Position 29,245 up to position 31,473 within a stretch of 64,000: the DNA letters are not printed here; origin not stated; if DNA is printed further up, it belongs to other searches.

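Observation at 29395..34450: Hmc-like K-M-O-P respiratory module whose NrfD subunit is fused to a hexahaem cytochrome c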

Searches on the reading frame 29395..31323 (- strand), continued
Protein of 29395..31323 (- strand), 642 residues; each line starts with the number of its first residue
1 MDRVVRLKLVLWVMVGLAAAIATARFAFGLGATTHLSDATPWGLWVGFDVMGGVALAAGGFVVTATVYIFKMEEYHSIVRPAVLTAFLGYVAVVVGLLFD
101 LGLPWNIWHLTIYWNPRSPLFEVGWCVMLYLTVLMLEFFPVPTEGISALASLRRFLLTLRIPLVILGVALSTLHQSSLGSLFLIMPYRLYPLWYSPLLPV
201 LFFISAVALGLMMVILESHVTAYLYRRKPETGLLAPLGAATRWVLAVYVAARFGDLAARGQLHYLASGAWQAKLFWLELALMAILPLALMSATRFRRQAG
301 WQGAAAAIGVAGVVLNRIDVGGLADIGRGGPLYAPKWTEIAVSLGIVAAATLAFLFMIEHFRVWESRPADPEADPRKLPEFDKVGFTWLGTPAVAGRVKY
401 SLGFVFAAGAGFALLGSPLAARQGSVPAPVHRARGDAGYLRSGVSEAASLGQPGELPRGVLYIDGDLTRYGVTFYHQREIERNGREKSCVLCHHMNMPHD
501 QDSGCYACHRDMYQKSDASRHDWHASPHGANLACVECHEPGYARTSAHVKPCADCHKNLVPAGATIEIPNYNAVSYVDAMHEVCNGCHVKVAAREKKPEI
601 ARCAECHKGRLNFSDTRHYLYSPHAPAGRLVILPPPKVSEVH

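Call 23: find_related_loci(query=A1, collection=genome_contigs, flank=10000)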
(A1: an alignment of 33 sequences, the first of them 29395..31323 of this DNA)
Query A1 (642 aa) in genome_contigs; peptide patterns used: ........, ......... (x = any residue, [..] = any of these).
600 stretches matched a pattern (row limit reached: there are more); 595 encode a relative of the query (tblastn E <= 1e-3); the best 80 are kept; 80 distinct loci.
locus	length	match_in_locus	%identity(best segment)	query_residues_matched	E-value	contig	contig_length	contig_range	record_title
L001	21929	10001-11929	77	1-642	0e+0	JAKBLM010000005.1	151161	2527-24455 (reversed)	MAG: Acidobacteria bacterium isolate FK1.bin65 NODE_87_length_151161_cov_11.320140, whole genome shotgun sequence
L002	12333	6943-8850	74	1-635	0e+0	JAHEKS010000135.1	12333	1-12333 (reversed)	MAG: Acidobacteria bacterium isolate Ww59 NODE_11346_length_12333_cov_2.598919, whole genome shotgun sequence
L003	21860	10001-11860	58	1-638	0e+0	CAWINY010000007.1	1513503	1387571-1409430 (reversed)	MAG: uncultured Acidobacteriota bacterium isolate MFD01299.bin.1.190 genome assembly, contig: contig_6222, whole genome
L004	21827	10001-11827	58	4-635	0e+0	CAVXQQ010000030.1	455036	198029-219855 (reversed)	MAG: Bryobacterales bacterium isolate MFD01872.bin.2.86 genome assembly, contig: contig_99467, whole genome shotgun sequ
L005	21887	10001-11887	55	1-634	0e+0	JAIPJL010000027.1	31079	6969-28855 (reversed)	MAG: bacterium isolate Tobar14m-G34 Tobar14m-C872, whole genome shotgun sequence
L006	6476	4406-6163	60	1-607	0e+0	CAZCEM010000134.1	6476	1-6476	MAG TPA_asm: uncultured bacterium isolate SRP098346_co1_144 genome assembly, contig: NODE_17079_length_6476_cov_5.423766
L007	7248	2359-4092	57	1-593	0e+0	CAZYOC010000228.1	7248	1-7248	MAG TPA_asm: uncultured bacterium isolate SRP141376_co4_309 genome assembly, contig: NODE_16601_length_7248_cov_8.697623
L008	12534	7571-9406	56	1-635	0e+0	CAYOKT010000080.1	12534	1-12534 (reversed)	MAG TPA_asm: uncultured bacterium isolate SRP338002_co1_120 genome assembly, contig: NODE_4704_length_12534_cov_81.13879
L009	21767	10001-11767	54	1-610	0e+0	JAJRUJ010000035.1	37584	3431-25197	MAG: Candidatus Zixiibacteriota bacterium isolate Dive96_bin10.176 k141_1900017, whole genome shotgun sequence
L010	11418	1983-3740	55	1-607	0e+0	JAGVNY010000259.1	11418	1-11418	MAG: Candidatus Zixiibacteriota bacterium isolate DeMMO3_21 c_000000032167, whole genome shotgun sequence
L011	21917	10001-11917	52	1-608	0e+0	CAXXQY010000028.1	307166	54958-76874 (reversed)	MAG: bacterium isolate 57a1b92f-bc4a-4fd6-9813-ca89f61bdd80 genome assembly, contig: contig_28, whole genome shotgun seq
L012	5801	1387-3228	51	1-634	0e+0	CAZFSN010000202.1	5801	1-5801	MAG TPA_asm: uncultured Ignavibacteria bacterium isolate binchicken_co129_624 genome assembly, contig: NODE_48277_length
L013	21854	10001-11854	52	1-640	0e+0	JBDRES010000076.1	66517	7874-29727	MAG: bacterium isolate MEGAHIT-group-1.326 k141_1686825, whole genome shotgun sequence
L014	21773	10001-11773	52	1-609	0e+0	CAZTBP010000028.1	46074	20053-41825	MAG TPA_asm: uncultured Ignavibacteriales bacterium isolate binchicken_co17_316 genome assembly, contig: NODE_2376_lengt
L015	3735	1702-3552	52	1-640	0e+0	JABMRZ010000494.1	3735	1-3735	MAG: Candidatus Tariuqbacter arcticus isolate bin.685 k141_6334321, whole genome shotgun sequence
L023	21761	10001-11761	48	1-608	0e+0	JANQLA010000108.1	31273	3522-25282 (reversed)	MAG: Melioribacteraceae bacterium isolate PL25a_bin.33 k99_1644830, whole genome shotgun sequence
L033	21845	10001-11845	57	1-637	0e+0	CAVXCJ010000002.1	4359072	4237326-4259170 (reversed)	MAG: Terriglobia bacterium isolate MFD04408.bin.1.174 genome assembly, contig: contig_28461, whole genome shotgun sequen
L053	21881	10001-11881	41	3-608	4e-144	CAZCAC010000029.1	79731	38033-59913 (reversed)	MAG TPA_asm: uncultured Planctomycetaceae bacterium isolate binchicken_co65_457 genome assembly, contig: NODE_1042_lengt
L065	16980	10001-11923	44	2-608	2e-136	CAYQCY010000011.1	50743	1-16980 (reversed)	MAG TPA_asm: uncultured Gemmatimonadaceae bacterium isolate SRP141376_co1_316 genome assembly, contig: NODE_1692_length_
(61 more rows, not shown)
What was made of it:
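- The family occurs in Gemmatimonadota, Planctomycetota, Chloroflexota and others (call 23).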

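Call 31: search_solved_structures(query=window:29395-31323:-, max_evalue=0.01, show_alignments=1)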
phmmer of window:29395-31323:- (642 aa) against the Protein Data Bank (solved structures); distinct sequences matched with E-value up to 0.01: 1.
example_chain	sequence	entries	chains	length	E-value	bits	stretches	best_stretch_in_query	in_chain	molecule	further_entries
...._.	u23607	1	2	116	0.0046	18.4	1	520-608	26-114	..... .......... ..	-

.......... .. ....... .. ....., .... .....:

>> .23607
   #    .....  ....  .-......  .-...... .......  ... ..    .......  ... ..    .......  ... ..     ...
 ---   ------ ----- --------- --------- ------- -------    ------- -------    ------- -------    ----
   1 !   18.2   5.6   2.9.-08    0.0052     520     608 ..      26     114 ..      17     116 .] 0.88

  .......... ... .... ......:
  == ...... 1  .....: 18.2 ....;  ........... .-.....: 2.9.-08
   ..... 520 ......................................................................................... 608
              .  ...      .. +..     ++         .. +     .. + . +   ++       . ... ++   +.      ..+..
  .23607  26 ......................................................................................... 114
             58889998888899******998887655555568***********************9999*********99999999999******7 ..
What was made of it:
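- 29398..30078 (-): P, aa 416-642: periplasmic region with the c3-like hexahaem cytochrome c domain (CxxCH at aa 489, 505, 534, 552, 584, 603). PDB match to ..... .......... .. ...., E 0.0046 (call 31).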

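Call 37: search_protein_families(library=pfam, proteins=[L053:11976-13547:+, L065:5040-6416:+, L014:6185-7009:+, L033:16649-17065:-, L014:13891-14334:+], max_evalue=0.001)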
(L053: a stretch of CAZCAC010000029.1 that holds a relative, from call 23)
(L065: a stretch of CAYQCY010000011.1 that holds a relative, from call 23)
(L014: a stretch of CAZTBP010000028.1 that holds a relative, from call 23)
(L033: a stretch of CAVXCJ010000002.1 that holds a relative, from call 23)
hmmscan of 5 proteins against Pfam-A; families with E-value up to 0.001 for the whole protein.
L053:11976-13547:+ (523 aa): 7 families
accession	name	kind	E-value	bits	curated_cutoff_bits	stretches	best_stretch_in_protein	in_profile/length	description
PF08448.16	PAS_4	-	5e-24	85.1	23.1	2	39-142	1-107/110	PAS fold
PF02518.31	HATPase_c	-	4.4e-22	79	26.4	1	392-501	2-109/111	Histidine kinase-, DNA gyrase B-, and HSP90-like ATPase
PF13426.13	PAS_9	-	3.9e-14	53.2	27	2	169-265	4-103/103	PAS domain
PF00989.32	PAS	-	2.4e-07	31.2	22.6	1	163-257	8-107/113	PAS fold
PF14501.12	HATPase_c_5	-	2.8e-07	30.8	22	1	394-490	4-93/102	GHKL domain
PF13188.13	PAS_8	-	0.00037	20.7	21.8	0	163-186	8-31/65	PAS domain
PF13581.12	HATPase_c_2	-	0.00049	20.5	27.4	1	395-493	31-121/127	Histidine kinase-like ATPase domain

L065:5040-6416:+ (458 aa): 14 families
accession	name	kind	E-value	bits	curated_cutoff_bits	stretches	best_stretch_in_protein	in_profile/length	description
PF00158.32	Sigma54_activat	-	4.5e-66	222.1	20.2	1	142-308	1-167/168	Sigma-54 interaction domain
PF25601.1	AAA_lid_14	-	2.4e-28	98.2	27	1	314-395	1-82/87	AAA+ ATPase lid domain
PF14532.12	Sigma54_activ_2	-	3e-22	79.8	25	1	143-313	1-138/138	Sigma-54 interaction domain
PF02954.25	HTH_8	-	1.3e-14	54.1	22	1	407-447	2-42/42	Bacterial regulatory protein, Fis family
PF13426.13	PAS_9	-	1e-13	51.9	27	1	23-124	2-102/103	PAS domain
PF00989.32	PAS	-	6.4e-13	49.1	22.6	1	13-122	2-112/113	PAS fold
PF07728.20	AAA_5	-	7.5e-12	45.9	22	1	166-284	2-123/139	AAA domain (dynein-related subfamily)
PF08448.16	PAS_4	-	9.1e-11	42.4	23.1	1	22-127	5-109/110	PAS fold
PF13188.13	PAS_8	-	9.7e-08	32.1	21.8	1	13-66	2-55/65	PAS domain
PF00004.35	AAA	-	1e-06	29.7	21.2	1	166-301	1-129/131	ATPase family associated with various cellular activities (AAA)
PF01078.27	Mg_chelatase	-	2.4e-06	27.6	20.3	0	224-258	96-130/207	Magnesium chelatase, subunit ChlI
PF18024.7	HTH_50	-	2.5e-06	27.5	27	1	408-449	9-49/50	Helix-turn-helix domain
PF07724.20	AAA_2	-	0.00028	21.4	27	1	164-265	4-106/166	AAA domain (Cdc48 subfamily)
PF13596.12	PAS_10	-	0.00095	20.2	22.1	0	26-123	13-105/106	PAS domain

L014:6185-7009:+ (274 aa): 1 family
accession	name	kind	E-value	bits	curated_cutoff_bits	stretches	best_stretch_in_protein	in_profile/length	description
PF02579.22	Nitro_FeMo-Co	-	6.2e-05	23.7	26.3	1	29-114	4-93/94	Dinitrogenase iron-molybdenum cofactor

L033:16649-17065:- (138 aa): 1 family
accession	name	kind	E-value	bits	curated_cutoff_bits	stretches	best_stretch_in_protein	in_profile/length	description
PF02579.22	Nitro_FeMo-Co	-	1.6e-07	32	26.3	1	17-102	4-93/94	Dinitrogenase iron-molybdenum cofactor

L014:13891-14334:+ (147 aa): 1 family
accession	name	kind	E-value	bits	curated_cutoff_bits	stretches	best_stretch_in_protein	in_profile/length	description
PF00072.30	Response_reg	-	1.2e-20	74.2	30.2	1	23-138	1-111/111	Response regulator receiver domain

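Call 41: predict_structure(alignment_id=A1)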
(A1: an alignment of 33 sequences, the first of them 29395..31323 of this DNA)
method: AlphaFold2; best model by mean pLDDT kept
length: 642 residues; sequences in the alignment: 33
mean_pLDDT: 57.8   pTM: 0.58
mean pLDDT of the five models: 57.8, 55.9, 55.3, 52.9, 52.3
residues with pLDDT >= 90: 44; 70-90: 182; 50-70: 120; < 50: 296
segments of 3 or more residues with pLDDT < 50: 29-41, 101-120, 140-144, 177-188, 324-330, 365-397, 417-481, 483-538, 542-585, 603-642
pLDDT, mean of each block of 10 residues (from residue 1): 78 83 59 33 58 75 75 76 75 63 42 44 58 57 54 70 68 53 44 75 87 90 82 89 94 90 82 86 92 87 90 76 48 65 79 76 48 40 40 44 77 58 37 36 33 37 33 43 42 30 34 31 31 41 47 41 36 36 50 56 43 35 33 35 39
secondary structure, 60 per line:
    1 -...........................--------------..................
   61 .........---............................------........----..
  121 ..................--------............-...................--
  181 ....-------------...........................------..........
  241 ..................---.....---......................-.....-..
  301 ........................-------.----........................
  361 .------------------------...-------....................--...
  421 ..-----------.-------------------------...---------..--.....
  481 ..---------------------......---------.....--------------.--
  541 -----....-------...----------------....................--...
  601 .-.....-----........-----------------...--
elements in order (helices of 4 or more, strands of 3 or more residues): H2-28 H43-69 H73-100 H107-114 H119-138 H147-158 H160-178 H181-184 H198-224 H231-258 H262-266 H270-291 H293-297 H299-323 H337-361 H396-415 H418-422 E460-462 H476-482 H504-509 H519-523 H576-595 H598-601 H603-607 H613-620
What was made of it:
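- Tried and rejected: First AF2 model, from 33 sequences, was too poor (pLDDT 57.8, call 41).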

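Call 43: find_encoding_contigs(protein=P0081, flank=10000, max_places=2)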
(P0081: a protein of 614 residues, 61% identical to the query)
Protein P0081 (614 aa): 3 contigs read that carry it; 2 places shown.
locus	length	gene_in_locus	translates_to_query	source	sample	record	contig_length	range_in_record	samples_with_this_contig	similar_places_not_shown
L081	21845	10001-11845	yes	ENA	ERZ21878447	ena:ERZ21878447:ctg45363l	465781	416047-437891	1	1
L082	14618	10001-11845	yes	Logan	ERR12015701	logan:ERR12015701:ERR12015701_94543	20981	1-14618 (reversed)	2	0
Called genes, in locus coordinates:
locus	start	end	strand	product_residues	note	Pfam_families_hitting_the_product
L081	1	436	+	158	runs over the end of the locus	PF14361:RsbRD_N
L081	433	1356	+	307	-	PF02665:Nitrate_red_gam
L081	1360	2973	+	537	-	PF13187:Fer4_9 (faint), PF12838:Fer4_7 (faint), PF13183:Fer4_8, PF13534:Fer4_17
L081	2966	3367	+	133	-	-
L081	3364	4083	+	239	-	PF13183:Fer4_8 (faint), PF13247:Fer4_11, PF13187:Fer4_9 (weak), PF00037:Fer4 (weak), PF12837:Fer4_6 (weak), PF13237:Fer4_10 (weak), PF12838:Fer4_7 (weak), PF13187:Fer4_9, +1 more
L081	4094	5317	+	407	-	PF03916:NrfD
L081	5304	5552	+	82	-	-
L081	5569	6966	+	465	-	PF01656:CbiA, PF13500:AAA_26 (weak), PF07685:GATase_3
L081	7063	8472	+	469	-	PF13183:Fer4_8 (weak), PF13534:Fer4_17 (weak), PF02754:CCG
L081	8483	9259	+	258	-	-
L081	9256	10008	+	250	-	PF00037:Fer4 (faint), PF12797:Fer4_2 (faint), PF13237:Fer4_10 (faint), PF12838:Fer4_7 (faint), PF13247:Fer4_11, PF12837:Fer4_6 (weak), PF13187:Fer4_9 (weak)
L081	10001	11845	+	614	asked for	PF03916:NrfD, PF14522:Cytochrome_C7 (faint), PF14537:Cytochrom_c3_2 (faint), PF02085:Cytochrom_CIII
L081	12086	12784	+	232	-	PF00392:GntR, PF07729:FCD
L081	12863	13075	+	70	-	-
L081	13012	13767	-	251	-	PF04962:KduI, PF07883:Cupin_2 (faint)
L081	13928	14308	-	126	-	PF01408:GFO_IDH_MocA (weak)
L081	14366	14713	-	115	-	-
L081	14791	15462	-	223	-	PF00923:TAL_FSA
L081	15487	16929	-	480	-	PF00171:Aldedh, PF05893:LuxC (weak)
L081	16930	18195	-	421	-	PF09861:Lar_N, PF21113:LarA_C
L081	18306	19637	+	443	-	PF00083:Sugar_tr (weak), PF07690:MFS_1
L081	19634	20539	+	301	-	-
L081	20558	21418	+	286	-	PF01261:AP_endonuc_2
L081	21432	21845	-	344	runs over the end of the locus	PF01263:Aldose_epim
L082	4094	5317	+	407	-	PF03916:NrfD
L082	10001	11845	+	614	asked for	PF03916:NrfD, PF14522:Cytochrome_C7 (faint), PF14537:Cytochrom_c3_2 (faint), PF02085:Cytochrom_CIII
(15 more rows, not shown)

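Call 64: fold_search(model_id=the predicted structure, library=pdb)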
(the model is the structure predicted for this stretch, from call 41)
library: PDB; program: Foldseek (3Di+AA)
matches with E <= 10: 288; with E <= 0.001: 6
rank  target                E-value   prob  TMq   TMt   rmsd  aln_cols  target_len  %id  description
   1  8k9e_C                8.7e-06  1.00  0.44  0.60   6.2       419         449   18  Cryo-EM structure of the photosynthetic alternative complex III from Chloroflexus aurantiacus at 3.3 angstrom (released 2024-03-06)
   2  6btm_C                1.0e-05  1.00  0.44  0.60   5.3       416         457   16  Structure of Alternative Complex III from Flavobacterium johnsoniae (Wild Type) (released 2018-05-09)
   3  6f0k_C                2.2e-05  1.00  0.45  0.63   6.5       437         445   17  Alternative complex III (released 2018-05-09)
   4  6lod_C                3.1e-05  1.00  0.39  0.53   7.1       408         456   18  Cryo-EM structure of the air-oxidized photosynthetic alternative complex III from Roseiflexus castenholzii (released 2020-11-04)
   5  8k9e_F                5.5e-05  1.00  0.32  0.47   8.8       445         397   15  Cryo-EM structure of the photosynthetic alternative complex III from Chloroflexus aurantiacus at 3.3 angstrom (released 2024-03-06)
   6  9ilt_F                2.8e-04  1.00  0.32  0.47   9.0       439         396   16  Crystal structure of alternative complex III from Chloroflexus aurantiacus (released 2025-03-19)
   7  6btm_F                1.1e-03  1.00  0.34  0.50   9.0       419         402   15  Structure of Alternative Complex III from Flavobacterium johnsoniae (Wild Type) (released 2018-05-09)
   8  6lod_F                1.4e-03  1.00  0.38  0.58   7.9       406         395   14  Cryo-EM structure of the air-oxidized photosynthetic alternative complex III from Roseiflexus castenholzii (released 2020-11-04)
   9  6f0k_F                5.9e-03  1.00  0.36  0.57   7.0       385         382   12  Alternative complex III (released 2018-05-09)
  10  9r2g_A                6.9e-02  0.99  0.28  0.42  10.4       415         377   15  Cytochrome bd II oxidase qOR-2 type from Mycobacterium smegmatis (released 2026-03-04)
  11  6rx4_B                1.4e-01  0.93  0.24  0.36  11.8       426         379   13  THE STRUCTURE OF BD OXIDASE FROM ESCHERICHIA COLI (released 2019-11-20)
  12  9ugu                  1.5e-01  0.41  0.14  0.20  22.9       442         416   13  Cryo-EM Structure of Apo-G6PT1 (released 2026-01-07)
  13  7ose_B                1.5e-01  0.85  0.23  0.34  11.5       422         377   12  cytochrome bd-II type oxidase with bound aurachin D (released 2021-11-17)
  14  9ll0                  1.5e-01  0.25  0.12  0.16  21.8       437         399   15  Cryo-EM structure of G6PT1 in complex with Glucose-6-phosphate (released 2025-12-31)
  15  7nkz_B                2.6e-01  0.98  0.28  0.47   7.8       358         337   14  Cryo-EM structure of the cytochrome bd oxidase from M. tuberculosis at 2.5 A resolution (released 2021-09-22)
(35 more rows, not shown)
